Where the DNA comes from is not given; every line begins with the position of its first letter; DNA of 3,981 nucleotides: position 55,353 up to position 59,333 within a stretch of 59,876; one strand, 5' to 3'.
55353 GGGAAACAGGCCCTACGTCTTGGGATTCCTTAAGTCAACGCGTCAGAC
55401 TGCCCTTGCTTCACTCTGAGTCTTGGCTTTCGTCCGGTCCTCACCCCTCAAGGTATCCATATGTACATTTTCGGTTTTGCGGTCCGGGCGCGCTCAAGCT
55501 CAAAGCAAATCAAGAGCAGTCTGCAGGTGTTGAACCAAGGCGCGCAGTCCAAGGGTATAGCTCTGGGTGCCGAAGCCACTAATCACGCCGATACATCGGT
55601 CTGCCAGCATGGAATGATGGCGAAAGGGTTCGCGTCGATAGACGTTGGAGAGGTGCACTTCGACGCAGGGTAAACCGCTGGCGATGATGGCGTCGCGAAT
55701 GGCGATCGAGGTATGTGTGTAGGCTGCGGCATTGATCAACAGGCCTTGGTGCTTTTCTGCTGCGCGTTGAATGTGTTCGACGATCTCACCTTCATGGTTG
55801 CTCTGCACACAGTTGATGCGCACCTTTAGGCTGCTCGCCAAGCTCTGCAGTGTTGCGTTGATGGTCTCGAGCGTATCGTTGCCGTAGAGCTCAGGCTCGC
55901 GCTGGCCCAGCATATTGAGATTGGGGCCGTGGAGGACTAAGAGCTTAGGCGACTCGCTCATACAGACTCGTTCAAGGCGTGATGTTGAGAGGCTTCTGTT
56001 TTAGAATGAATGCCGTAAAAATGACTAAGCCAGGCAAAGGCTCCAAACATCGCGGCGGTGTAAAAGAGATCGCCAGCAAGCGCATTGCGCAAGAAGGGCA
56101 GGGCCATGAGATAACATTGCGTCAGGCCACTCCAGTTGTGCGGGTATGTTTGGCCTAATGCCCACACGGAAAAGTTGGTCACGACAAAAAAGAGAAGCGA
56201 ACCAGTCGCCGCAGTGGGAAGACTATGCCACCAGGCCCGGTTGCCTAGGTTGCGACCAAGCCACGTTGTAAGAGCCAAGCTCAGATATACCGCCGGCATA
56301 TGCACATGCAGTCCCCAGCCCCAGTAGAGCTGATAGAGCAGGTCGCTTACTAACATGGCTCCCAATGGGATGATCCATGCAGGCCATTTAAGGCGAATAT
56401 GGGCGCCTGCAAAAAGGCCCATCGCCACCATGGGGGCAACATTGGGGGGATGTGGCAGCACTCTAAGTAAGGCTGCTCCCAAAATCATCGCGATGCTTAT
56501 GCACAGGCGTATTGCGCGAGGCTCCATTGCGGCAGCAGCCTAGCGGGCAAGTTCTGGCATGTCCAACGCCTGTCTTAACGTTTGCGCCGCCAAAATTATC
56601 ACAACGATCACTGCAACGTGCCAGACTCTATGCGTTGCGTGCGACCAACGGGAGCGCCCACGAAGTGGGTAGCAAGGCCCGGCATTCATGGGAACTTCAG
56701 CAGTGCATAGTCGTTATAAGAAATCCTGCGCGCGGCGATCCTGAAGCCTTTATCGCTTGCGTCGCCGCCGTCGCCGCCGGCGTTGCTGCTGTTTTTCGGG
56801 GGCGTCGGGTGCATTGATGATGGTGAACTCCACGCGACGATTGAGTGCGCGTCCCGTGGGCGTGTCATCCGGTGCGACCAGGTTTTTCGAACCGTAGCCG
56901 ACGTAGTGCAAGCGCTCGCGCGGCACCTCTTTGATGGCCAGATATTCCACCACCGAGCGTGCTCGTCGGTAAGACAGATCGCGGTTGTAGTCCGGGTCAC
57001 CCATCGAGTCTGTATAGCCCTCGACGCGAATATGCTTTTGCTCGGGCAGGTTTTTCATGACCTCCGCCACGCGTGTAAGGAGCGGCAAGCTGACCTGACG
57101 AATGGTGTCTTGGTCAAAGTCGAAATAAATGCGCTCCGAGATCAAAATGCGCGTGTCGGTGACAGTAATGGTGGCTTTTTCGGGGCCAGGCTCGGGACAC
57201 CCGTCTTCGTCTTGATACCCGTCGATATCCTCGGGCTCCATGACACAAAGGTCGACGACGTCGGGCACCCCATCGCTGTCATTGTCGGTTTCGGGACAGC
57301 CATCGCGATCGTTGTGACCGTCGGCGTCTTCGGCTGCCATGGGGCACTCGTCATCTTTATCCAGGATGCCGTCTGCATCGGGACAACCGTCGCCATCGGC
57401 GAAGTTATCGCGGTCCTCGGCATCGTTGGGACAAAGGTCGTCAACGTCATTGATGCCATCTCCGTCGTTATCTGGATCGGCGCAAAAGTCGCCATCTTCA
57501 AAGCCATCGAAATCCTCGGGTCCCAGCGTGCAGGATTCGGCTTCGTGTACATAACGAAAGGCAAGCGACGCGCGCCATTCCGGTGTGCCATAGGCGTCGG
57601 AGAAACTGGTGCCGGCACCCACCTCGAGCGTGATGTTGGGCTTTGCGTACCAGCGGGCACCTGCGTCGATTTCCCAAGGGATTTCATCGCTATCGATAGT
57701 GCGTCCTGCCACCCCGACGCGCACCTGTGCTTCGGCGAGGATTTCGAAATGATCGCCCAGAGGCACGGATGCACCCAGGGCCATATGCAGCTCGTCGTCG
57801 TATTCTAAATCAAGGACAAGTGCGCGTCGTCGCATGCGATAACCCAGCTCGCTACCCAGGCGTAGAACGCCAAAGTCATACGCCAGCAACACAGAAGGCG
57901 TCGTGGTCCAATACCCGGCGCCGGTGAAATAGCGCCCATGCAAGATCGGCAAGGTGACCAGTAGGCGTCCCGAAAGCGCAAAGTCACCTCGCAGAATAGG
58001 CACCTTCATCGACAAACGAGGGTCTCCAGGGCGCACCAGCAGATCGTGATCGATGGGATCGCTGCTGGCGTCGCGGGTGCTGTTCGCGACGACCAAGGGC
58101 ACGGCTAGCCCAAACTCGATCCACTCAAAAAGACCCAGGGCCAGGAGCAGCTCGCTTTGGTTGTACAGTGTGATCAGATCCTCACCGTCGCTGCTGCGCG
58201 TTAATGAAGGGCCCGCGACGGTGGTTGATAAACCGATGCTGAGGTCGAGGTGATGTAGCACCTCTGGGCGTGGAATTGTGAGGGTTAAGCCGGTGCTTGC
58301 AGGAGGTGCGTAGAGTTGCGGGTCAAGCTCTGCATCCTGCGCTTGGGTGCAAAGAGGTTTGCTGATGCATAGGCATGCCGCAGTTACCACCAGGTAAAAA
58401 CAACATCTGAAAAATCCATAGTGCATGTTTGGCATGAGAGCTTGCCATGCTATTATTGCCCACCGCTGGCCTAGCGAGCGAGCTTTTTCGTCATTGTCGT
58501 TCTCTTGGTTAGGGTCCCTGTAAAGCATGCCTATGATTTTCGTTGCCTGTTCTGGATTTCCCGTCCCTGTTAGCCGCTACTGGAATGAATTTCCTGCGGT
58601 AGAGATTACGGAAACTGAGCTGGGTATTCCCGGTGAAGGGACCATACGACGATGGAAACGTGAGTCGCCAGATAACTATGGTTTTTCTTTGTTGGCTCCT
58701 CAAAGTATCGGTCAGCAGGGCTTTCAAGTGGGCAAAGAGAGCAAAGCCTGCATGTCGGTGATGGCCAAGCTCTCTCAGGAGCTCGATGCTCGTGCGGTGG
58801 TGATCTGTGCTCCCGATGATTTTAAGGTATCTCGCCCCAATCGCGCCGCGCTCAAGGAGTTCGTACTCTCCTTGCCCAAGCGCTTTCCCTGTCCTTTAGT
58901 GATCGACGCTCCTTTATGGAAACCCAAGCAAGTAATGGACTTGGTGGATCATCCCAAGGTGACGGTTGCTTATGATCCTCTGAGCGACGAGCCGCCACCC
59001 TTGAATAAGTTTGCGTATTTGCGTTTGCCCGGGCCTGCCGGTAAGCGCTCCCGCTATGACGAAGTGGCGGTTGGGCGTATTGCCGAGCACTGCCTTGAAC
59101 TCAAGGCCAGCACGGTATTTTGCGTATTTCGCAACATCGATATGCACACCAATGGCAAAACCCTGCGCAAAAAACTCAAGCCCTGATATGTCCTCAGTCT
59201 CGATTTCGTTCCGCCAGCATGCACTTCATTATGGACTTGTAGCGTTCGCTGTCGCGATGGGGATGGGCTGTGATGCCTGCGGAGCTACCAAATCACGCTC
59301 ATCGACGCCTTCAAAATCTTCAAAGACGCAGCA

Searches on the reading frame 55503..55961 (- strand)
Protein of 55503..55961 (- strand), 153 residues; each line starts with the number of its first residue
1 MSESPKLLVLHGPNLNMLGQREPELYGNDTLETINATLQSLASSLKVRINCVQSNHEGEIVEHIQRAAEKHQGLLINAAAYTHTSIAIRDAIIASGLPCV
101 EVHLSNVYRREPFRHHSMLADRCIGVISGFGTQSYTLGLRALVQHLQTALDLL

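Call 31: find_encoding_contigs(protein=window:55503-55961:-, flank=3000, max_places=10)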
Protein window:55503-55961:- (153 aa): 5 contigs read that carry it; 4 places shown.
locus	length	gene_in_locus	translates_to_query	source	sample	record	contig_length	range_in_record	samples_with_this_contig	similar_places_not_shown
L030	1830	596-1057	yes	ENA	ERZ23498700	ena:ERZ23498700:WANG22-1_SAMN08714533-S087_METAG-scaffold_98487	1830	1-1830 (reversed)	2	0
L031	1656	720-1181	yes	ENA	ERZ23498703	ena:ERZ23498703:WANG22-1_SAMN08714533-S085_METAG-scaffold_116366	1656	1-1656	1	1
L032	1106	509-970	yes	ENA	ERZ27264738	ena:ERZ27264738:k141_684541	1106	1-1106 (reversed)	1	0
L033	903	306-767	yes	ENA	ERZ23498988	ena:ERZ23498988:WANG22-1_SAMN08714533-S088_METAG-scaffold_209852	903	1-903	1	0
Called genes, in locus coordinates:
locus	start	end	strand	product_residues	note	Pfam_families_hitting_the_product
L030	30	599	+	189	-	PF20221:DUF6580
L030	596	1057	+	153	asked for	PF01220:DHquinase_II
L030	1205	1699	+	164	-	PF00364:Biotin_lipoyl, PF25984:BSH_YknX (faint)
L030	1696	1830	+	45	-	?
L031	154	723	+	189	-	PF20221:DUF6580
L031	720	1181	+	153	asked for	PF01220:DHquinase_II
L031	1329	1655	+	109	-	?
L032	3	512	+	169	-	?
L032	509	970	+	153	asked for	PF01220:DHquinase_II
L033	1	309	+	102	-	?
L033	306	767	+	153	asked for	PF01220:DHquinase_II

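Call 38: search_protein_families(library=pfam, proteins=[window:55503-55961:-])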
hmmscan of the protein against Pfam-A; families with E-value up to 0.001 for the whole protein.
window:55503-55961:- (153 aa): 2 families
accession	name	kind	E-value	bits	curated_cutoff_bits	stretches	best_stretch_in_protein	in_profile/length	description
PF01220.24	DHquinase_II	-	2.4e-59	199.4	23.3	1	6-142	1-137/138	Dehydroquinase class II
PF02684.21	LpxB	-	0.0004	19.8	22.6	1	17-106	191-280/374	Lipid-A-disaccharide synthetase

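Call 72: find_homologous_proteins(query=window:55503-55961:-, max_evalue=1e-20)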
Query window:55503-55961:- (153 aa): 7993 proteins with E <= 1e-20 among 8000 candidates; the best 120 are listed.
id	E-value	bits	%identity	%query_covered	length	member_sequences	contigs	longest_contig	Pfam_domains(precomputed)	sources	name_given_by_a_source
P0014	2.4e-94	331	100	100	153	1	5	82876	PF01220.25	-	-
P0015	1.3e-56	208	66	93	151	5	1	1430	PF01220.25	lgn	-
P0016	4.4e-56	207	70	95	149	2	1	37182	PF01220.25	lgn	-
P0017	5.1e-55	203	65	95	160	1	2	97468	PF01220.25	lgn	-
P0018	6.9e-55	203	68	93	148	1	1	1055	PF01220.25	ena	-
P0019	7.4e-55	203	64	93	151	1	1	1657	PF01220.25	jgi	jgi:3-dehydroquinate dehydratase II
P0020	8.7e-55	203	65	92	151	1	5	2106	PF01220.25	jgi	jgi:3-dehydroquinate dehydratase II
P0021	1.5e-54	202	61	95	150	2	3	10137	PF01220.25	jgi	jgi:3-dehydroquinate dehydratase II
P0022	1.6e-54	202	62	95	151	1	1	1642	PF01220.25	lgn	-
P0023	1.7e-54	202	63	93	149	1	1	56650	PF01220.25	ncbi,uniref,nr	ncbi:type II 3-dehydroquinate dehydratase [Acaryochloris thomasi]|uniref:type II 3-dehydroquinate de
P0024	1.7e-54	202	65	92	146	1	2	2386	PF01220.25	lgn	-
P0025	1.8e-54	201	65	94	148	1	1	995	PF01220.25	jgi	jgi:3-dehydroquinate dehydratase II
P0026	2.0e-54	201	69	92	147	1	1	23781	PF01220.25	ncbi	-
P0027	2.0e-54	201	63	93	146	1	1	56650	PF01220.25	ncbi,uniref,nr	ncbi:3-dehydroquinate dehydratase [Acaryochloris thomasi RCC1774]|uniref:3-dehydroquinate dehydratas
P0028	2.3e-54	201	67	92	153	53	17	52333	PF01220.25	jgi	-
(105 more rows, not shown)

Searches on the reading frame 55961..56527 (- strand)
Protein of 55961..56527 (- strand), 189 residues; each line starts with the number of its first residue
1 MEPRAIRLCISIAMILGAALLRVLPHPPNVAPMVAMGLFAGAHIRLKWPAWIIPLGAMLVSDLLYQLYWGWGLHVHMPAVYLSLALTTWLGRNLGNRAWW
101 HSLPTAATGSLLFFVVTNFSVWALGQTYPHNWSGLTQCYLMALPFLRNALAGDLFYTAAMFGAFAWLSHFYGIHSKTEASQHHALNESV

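Call 85: search_protein_families(library=pfam, max_evalue=0.00001, proteins=[window:55961-56527:-])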
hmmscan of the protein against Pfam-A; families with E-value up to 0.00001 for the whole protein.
window:55961-56527:- (189 aa): 1 family
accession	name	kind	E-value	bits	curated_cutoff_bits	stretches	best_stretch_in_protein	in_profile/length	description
PF20221.3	DUF6580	-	4.4e-48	164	27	1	7-169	6-157/162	Family of unknown function (DUF6580)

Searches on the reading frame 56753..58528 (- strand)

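Call 85: search_protein_families(library=pfam, max_evalue=0.00001, proteins=[window:56753-58528:-])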
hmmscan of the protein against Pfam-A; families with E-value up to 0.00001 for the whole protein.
window:56753-58528:- (592 aa): 1 family
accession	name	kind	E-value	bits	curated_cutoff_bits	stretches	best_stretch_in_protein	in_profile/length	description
PF00691.25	OmpA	-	1.3e-19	70.8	27.2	1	468-564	1-98/98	OmpA family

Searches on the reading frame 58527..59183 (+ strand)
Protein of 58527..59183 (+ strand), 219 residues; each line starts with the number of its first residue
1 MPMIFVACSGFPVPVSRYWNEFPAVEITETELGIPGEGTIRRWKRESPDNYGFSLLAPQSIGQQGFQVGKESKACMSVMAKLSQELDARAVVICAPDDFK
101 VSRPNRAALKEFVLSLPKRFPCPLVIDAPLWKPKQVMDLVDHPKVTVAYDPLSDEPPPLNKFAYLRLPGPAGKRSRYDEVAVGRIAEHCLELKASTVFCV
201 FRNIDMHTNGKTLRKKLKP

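Call 52: find_encoding_contigs(protein=window:58527-59183:+, flank=10000, max_places=3)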
Protein window:58527-59183:+ (219 aa): 1 contig read that carries it; 1 place shown.
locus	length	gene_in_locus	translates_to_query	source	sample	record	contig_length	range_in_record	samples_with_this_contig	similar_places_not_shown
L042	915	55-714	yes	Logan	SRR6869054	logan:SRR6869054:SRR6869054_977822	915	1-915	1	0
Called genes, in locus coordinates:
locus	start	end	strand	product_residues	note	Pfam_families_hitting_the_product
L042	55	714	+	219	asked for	PF01904:DUF72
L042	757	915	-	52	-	?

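Call 85: search_protein_families(library=pfam, max_evalue=0.00001, proteins=[window:58527-59183:+])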
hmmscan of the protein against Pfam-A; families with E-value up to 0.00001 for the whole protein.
window:58527-59183:+ (219 aa): 1 family
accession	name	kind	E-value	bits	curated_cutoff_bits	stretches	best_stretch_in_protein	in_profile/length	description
PF01904.24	DUF72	-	3.6e-16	60.3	25.3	1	16-205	12-203/217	Protein of unknown function DUF72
